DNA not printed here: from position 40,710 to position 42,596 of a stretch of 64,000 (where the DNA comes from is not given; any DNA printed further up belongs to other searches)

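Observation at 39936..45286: Compact five-gene ECF-sigma operon combining a HEAT-repeat membrane protein, two toastrack-like repeat proteins and a beta-helix/Omp85-like fusion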

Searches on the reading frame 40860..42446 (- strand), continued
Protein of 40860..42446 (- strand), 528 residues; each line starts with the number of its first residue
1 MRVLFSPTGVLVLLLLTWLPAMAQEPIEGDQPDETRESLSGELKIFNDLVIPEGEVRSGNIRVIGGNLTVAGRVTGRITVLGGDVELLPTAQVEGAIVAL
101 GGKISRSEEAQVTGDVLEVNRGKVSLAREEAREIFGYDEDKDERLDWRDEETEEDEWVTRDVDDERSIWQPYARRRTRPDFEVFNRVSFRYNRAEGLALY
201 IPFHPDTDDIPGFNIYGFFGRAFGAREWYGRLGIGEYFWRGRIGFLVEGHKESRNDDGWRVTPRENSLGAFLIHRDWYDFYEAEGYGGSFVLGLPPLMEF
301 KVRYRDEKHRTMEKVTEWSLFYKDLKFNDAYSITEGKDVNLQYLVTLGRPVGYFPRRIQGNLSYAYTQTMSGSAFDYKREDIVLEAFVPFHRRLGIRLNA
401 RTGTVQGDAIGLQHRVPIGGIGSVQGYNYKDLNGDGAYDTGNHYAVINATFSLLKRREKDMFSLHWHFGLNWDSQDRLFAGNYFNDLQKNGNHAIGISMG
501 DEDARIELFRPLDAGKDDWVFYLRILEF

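Call 37: find_encoding_contigs(protein=P0005, flank=8000, max_places=2)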
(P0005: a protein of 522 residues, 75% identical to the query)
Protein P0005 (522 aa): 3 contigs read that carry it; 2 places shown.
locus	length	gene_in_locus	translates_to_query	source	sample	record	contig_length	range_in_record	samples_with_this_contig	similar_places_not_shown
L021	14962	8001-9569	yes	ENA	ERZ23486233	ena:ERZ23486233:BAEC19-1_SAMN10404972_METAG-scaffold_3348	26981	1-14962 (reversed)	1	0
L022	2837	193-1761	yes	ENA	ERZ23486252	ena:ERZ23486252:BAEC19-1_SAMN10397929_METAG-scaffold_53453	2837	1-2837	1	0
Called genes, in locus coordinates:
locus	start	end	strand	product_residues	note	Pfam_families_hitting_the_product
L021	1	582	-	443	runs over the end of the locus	PF02424:ApbE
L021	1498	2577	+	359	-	PF03235:GmrSD_N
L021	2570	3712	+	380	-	PF11398:DUF2813 (faint), PF13175:AAA_15, PF13304:AAA_21, PF13175:AAA_15, PF12476:DUF3696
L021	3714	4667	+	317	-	-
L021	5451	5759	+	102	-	PF08281:Sigma70_r4_2, PF04545:Sigma70_r4, PF13384:HTH_23 (weak)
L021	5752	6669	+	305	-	PF02985:HEAT (faint), PF13646:HEAT_2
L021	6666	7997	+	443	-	-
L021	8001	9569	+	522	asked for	PF04519:Bactofilin (weak)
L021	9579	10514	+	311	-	PF09922:LiaF-like_C (faint), PF17115:Toast_rack_N (faint)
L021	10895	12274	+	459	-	PF03972:MmgE_PrpD_N, PF19305:MmgE_PrpD_C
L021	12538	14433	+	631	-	PF07719:TPR_2 (faint), PF13371:TPR_9 (faint), PF13424:TPR_12 (faint), PF13428:TPR_14 (faint), PF14559:TPR_19 (faint)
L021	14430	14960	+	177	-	?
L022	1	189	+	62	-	?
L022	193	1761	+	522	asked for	PF04519:Bactofilin (weak)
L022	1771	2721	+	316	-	PF09922:LiaF-like_C (faint), PF17115:Toast_rack_N (faint)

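Call 38: find_encoding_contigs(protein=P0001, flank=8000, max_places=2)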
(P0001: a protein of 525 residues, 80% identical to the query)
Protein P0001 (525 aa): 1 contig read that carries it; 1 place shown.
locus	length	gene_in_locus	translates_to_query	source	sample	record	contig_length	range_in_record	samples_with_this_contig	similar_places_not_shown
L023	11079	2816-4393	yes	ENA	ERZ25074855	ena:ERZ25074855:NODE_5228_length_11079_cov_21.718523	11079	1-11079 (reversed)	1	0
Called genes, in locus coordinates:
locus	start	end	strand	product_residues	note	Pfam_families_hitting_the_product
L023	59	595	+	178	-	PF07638:Sigma70_ECF (weak), PF12645:HTH_16 (weak), PF04542:Sigma70_r2, PF08281:Sigma70_r4_2, PF04545:Sigma70_r4, PF13384:HTH_23 (weak)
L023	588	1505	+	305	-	PF02985:HEAT (faint), PF13646:HEAT_2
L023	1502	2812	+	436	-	PF13349:DUF4097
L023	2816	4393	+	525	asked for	-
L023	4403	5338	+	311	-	PF09922:LiaF-like_C (faint), PF17115:Toast_rack_N (faint)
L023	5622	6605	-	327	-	PF14870:PSII_BNR, PF15902:Sortilin-Vps10 (faint), PF02012:BNR (faint), PF14870:PSII_BNR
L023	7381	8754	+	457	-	PF03972:MmgE_PrpD_N, PF19305:MmgE_PrpD_C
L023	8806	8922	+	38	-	-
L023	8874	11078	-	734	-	?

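Call 46: search_protein_representatives(alignment_id=A1)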
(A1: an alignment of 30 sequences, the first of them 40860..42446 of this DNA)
Query: 30 sequences, 524 profile positions. Proteins with E-value up to 0.001 (for the whole library): 4515; up to 1e-10: 872; up to 1e-30: 128. The best 150 are listed.
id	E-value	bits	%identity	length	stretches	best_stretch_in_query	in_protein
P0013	8.8e-240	813.0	-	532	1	1-523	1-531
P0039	1.2e-152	525.5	-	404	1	2-390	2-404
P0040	1.2e-147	509.0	-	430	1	123-523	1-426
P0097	1.9e-107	376.4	-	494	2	184-516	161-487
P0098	4.7e-105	368.5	-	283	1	244-523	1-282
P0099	2.8e-100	352.7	-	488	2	177-521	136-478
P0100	1.9e-85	303.8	-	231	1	298-523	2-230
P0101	9.9e-83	294.8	-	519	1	21-521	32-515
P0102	2.9e-77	276.8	-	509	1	30-521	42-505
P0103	8.5e-77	275.2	-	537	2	185-520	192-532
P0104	2.3e-72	260.6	-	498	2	188-521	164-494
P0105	3.9e-72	259.8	-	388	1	184-519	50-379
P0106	1.7e-71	257.7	-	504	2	176-508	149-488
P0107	5.8e-71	256.0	-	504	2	178-522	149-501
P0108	1.4e-67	244.8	-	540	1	25-520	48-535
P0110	1.3e-66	241.6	-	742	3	36-521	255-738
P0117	8.4e-58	212.5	-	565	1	58-522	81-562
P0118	3.0e-57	210.7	-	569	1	31-521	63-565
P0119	8.8e-56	205.9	-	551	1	50-522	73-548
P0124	7.4e-51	189.6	-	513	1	22-522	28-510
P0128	9.1e-50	186.0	-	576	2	65-521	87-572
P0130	9.9e-48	179.3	-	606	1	20-521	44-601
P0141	1.7e-43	165.3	-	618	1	33-453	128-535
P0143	4.7e-43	163.9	-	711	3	21-117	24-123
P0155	1.1e-39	152.7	-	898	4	31-118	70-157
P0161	1.8e-38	148.8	-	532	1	9-521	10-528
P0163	3.7e-38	147.7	-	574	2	174-517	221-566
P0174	1.4e-35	139.3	-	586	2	181-457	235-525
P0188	1.1e-33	133.0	-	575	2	187-520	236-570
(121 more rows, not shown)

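Call 47: list_cluster_members(proteins=[P0097, P0099, P0101, P0102, P0103, P0108, P0110, P0117, P0124, P0130])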
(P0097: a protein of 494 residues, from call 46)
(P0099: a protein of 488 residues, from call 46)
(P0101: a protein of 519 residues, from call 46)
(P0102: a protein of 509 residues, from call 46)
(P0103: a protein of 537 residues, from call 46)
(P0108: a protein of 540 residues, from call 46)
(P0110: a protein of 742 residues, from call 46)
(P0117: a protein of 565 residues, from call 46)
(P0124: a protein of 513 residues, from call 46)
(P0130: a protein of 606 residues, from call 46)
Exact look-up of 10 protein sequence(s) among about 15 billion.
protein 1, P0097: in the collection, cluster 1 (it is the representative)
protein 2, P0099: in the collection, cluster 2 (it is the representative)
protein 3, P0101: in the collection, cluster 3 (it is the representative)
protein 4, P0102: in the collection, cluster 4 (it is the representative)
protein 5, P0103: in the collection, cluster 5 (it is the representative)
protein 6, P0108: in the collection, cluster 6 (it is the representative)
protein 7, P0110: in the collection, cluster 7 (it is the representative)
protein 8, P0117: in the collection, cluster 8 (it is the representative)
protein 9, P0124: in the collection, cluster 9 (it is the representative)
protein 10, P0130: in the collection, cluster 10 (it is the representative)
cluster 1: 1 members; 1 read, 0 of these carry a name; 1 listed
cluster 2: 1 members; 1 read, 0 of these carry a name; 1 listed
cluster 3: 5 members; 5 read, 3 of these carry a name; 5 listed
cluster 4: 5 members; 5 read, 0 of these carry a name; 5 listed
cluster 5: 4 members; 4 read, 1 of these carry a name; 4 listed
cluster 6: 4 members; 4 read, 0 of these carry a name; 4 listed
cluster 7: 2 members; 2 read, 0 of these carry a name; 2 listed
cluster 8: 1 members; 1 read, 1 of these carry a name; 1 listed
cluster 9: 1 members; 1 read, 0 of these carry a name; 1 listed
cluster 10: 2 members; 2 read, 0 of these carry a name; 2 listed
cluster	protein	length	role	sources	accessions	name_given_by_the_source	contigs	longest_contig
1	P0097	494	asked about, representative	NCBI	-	-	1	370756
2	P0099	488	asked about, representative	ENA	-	-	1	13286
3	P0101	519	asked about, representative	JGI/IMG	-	hypothetical protein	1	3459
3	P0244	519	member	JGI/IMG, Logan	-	hypothetical protein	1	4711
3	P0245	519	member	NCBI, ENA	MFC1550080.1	hypothetical protein ACFL46_02170 [Candidatus Neomarinimicrobiota bacterium]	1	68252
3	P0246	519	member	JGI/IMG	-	-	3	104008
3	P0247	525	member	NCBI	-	-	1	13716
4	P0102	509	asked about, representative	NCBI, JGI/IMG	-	-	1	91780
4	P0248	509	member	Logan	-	-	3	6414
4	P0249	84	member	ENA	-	-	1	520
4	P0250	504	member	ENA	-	-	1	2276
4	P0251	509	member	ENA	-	-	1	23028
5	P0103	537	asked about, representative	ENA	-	-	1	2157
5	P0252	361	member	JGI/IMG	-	hypothetical protein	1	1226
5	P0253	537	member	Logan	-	-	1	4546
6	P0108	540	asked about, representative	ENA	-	-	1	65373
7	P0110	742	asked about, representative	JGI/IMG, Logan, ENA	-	-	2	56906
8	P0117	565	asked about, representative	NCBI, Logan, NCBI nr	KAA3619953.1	MAG: hypothetical protein DWQ05_04300 [Calditrichaeota bacterium] | MAG: hypothetical protein DWQ05_04300 [Calditrichota bacterium]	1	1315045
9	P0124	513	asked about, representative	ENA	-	-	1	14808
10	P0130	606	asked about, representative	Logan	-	-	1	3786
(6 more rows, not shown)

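Call 48: find_encoding_contigs(protein=P0117, flank=7000, max_places=1)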
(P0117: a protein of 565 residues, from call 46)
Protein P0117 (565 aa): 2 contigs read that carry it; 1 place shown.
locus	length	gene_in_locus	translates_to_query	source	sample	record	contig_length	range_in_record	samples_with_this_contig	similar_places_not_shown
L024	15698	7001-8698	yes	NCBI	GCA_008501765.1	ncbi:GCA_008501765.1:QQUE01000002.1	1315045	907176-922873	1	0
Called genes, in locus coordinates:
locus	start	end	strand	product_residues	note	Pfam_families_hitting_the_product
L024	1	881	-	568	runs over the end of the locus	PF14200:RicinB_lectin_2 (faint)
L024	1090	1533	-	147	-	PF07087:DUF1353 (weak)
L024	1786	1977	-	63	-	-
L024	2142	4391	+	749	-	PF01433:Peptidase_M1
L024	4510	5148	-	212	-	-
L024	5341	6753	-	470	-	PF00171:Aldedh, PF05893:LuxC (weak)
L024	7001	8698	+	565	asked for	PF01103:Omp85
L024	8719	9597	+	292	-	PF09922:LiaF-like_C (weak)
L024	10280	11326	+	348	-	PF01008:IF-2B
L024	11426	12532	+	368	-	PF13414:TPR_11, PF00515:TPR_1 (weak), PF07719:TPR_2 (weak), PF13424:TPR_12, PF13414:TPR_11, PF00515:TPR_1, PF13432:TPR_16, PF14559:TPR_19, +26 more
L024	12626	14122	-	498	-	PF00535:Glycos_transf_2, PF10111:Glyco_tranf_2_2, PF13641:Glyco_tranf_2_3 (weak)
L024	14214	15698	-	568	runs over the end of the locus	PF09992:NAGPA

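Call 49: find_encoding_contigs(protein=P0097, flank=6000, max_places=1)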
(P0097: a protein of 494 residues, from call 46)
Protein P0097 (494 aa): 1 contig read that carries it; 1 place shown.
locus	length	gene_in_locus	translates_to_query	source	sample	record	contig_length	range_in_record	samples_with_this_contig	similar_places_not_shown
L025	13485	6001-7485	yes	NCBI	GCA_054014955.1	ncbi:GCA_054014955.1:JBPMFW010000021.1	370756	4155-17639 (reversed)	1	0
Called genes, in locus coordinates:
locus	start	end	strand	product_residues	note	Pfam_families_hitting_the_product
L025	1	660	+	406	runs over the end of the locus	PF05977:MFS_3, PF07690:MFS_1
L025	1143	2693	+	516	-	PF00575:S1, PF10150:RNase_E_G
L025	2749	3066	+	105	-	PF00829:Ribosomal_L21p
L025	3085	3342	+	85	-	PF01016:Ribosomal_L27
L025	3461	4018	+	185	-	PF12645:HTH_16 (faint), PF04542:Sigma70_r2, PF08281:Sigma70_r4_2, PF04545:Sigma70_r4 (weak)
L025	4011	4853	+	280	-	-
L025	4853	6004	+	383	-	PF13349:DUF4097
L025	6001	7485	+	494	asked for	PF01103:Omp85 (weak)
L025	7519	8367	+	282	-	PF09922:LiaF-like_C (faint)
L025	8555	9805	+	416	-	PF13180:PDZ_2, PF17820:PDZ_6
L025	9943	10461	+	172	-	PF14334:DUF4390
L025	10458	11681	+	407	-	PF00672:HAMP, PF00512:HisKA, PF02518:HATPase_c, PF13581:HATPase_c_2 (weak), PF13589:HATPase_c_3 (faint), PF14501:HATPase_c_5 (weak)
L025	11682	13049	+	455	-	PF00072:Response_reg, PF00158:Sigma54_activat, PF14532:Sigma54_activ_2, PF25601:AAA_lid_14, PF02954:HTH_8 (weak)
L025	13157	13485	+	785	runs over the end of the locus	PF13620:CarboxypepD_reg, PF13715:CarbopepD_reg_2, PF07715:Plug (weak)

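Call 50: find_encoding_contigs(protein=P0108, flank=6000, max_places=1)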
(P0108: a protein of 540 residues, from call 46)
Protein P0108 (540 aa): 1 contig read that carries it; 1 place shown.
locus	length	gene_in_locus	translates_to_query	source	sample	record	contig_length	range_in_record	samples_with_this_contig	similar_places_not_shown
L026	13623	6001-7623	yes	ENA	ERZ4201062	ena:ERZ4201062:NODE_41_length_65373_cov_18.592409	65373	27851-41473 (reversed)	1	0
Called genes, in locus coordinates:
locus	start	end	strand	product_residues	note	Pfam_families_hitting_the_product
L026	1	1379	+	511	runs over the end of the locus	PF00575:S1 (weak), PF10150:RNase_E_G, PF20833:RNase_E_G_Thio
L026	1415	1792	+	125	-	PF00829:Ribosomal_L21p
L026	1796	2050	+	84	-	PF01016:Ribosomal_L27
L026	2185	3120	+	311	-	PF00056:Ldh_1_N, PF02866:Ldh_1_C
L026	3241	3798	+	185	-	PF04542:Sigma70_r2, PF08281:Sigma70_r4_2, PF04545:Sigma70_r4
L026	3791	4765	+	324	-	PF13646:HEAT_2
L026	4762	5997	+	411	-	-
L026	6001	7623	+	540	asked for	-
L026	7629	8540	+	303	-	-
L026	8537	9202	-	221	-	PF01965:DJ-1_PfpI (weak)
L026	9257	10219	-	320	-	PF08331:QueG_DUF1730, PF00037:Fer4 (faint), PF13484:Fer4_16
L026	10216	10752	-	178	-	PF28549:NDPSase_N (faint), PF00293:NUDIX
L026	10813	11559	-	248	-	PF07719:TPR_2 (faint), PF13428:TPR_14 (faint), PF21033:RMD1-3, PF00515:TPR_1 (faint), PF13181:TPR_8 (faint), PF13414:TPR_11 (faint), PF13432:TPR_16 (faint), PF14559:TPR_19 (faint), +1 more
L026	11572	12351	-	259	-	-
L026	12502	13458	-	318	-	-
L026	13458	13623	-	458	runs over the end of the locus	PF01436:NHL (weak)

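Call 51: find_encoding_contigs(protein=P0110, flank=6000, max_places=1)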
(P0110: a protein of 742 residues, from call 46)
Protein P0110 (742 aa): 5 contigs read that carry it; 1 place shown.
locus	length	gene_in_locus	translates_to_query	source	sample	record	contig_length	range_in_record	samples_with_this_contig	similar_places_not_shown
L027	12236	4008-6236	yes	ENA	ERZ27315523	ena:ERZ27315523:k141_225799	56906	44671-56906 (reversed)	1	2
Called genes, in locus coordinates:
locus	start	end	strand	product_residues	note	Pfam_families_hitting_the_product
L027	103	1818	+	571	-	PF08757:CotH, PF18962:Por_Secre_tail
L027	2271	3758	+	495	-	PF04892:VanZ-LLP1, PF13385:Laminin_G_3 (weak)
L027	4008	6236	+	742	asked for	PF04519:Bactofilin (faint), PF18939:DUF5686, PF01103:Omp85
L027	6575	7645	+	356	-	PF01073:3Beta_HSD (weak), PF01370:Epimerase, PF16363:GDP_Man_Dehyd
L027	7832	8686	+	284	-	PF09922:LiaF-like_C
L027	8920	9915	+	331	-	PF13349:DUF4097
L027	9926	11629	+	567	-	-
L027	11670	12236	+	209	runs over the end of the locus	PF06790:UPF0259 (weak)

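Call 52: search_protein_families(library=pfam, proteins=[L003:4775-5764:+, L018:3774-4757:+, L025:4011-4853:+, L026:3791-4765:+, L016:4036-4842:+], max_evalue=1)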
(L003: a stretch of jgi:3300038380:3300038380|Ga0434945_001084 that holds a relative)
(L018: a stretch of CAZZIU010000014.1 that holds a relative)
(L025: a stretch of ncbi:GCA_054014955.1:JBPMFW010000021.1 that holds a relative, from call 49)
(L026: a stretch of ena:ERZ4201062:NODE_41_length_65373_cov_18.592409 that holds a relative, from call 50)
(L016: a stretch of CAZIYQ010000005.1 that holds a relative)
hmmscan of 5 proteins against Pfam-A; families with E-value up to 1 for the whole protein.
L003:4775-5764:+ (329 aa): 7 families
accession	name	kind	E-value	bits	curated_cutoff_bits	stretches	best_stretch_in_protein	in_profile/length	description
PF13646.12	HEAT_2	-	1.1e-12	48.4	27.7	2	229-310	4-84/88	HEAT repeats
PF02985.28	HEAT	-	1.5e-05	25.3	23.5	1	230-249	5-24/31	HEAT repeat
PF21581.3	SCD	-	0.00042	21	27.5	0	231-252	36-57/75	Stromalin conservative domain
PF18991.6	DUF5724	-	0.0046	15.5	25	1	180-284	450-550/1214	Family of unknown function (DUF5724)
PF20168.4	PDS5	-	0.015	13.5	27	1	220-284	317-386/1053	Sister chromatid cohesion protein PDS5 protein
PF13251.12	DUF4042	-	0.074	13.2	27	0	226-249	41-64/182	Domain of unknown function (DUF4042)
PF22618.1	RskA_N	-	0.11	13.2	27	1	12-42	4-36/48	Anti-sigma-K factor RskA, N-terminal domain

L018:3774-4757:+ (327 aa): 5 families
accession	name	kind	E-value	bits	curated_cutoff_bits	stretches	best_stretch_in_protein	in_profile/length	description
PF13646.12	HEAT_2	-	4.8e-09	36.8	27.7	2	261-307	6-51/88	HEAT repeats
PF02985.28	HEAT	-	7.8e-05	23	23.5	0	227-247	5-25/31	HEAT repeat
PF21581.3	SCD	-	0.00012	22.8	27.5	0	227-248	35-56/75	Stromalin conservative domain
PF13513.12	HEAT_EZ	-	0.025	15.6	27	0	263-282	36-55/55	HEAT-like repeat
PF12348.14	CLASP_N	-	0.15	12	27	0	224-275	132-196/227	CLASP N terminal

L025:4011-4853:+ (280 aa): 2 families
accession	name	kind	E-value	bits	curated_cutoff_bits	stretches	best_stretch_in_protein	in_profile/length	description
PF13646.12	HEAT_2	-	0.012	16.3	27.7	1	210-264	3-55/88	HEAT repeats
PF14155.11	DUF4307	-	0.072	13.4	27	1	60-119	3-61/111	Domain of unknown function (DUF4307)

L026:3791-4765:+ (324 aa): 5 families
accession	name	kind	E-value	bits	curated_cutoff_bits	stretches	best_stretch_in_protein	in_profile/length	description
PF13646.12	HEAT_2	-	3.8e-11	43.5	27.7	1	223-308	4-87/88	HEAT repeats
PF02985.28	HEAT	-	7.2e-05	23.1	23.5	0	253-277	2-25/31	HEAT repeat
PF21581.3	SCD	-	0.0073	17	27.5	0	260-278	38-56/75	Stromalin conservative domain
PF02758.22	PYRIN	-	0.016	15.8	22.9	0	17-46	5-32/76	PAAD/DAPIN/Pyrin domain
PF22931.4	SAM_TNK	-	0.13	12.8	25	1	32-53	3-24/56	SAM domain-like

L016:4036-4842:+ (268 aa): 3 families
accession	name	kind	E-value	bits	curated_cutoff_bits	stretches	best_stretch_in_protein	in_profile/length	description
PF07079.16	DUF1347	-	0.04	13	26.6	1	120-180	387-447/548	Protein of unknown function (DUF1347)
PF13646.12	HEAT_2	-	0.051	14.3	27.7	0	214-257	15-56/88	HEAT repeats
PF18614.7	RNase_II_C_S1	-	0.052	13.9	26.6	0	80-116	22-58/59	RNase II-type exonuclease C-terminal S1 domain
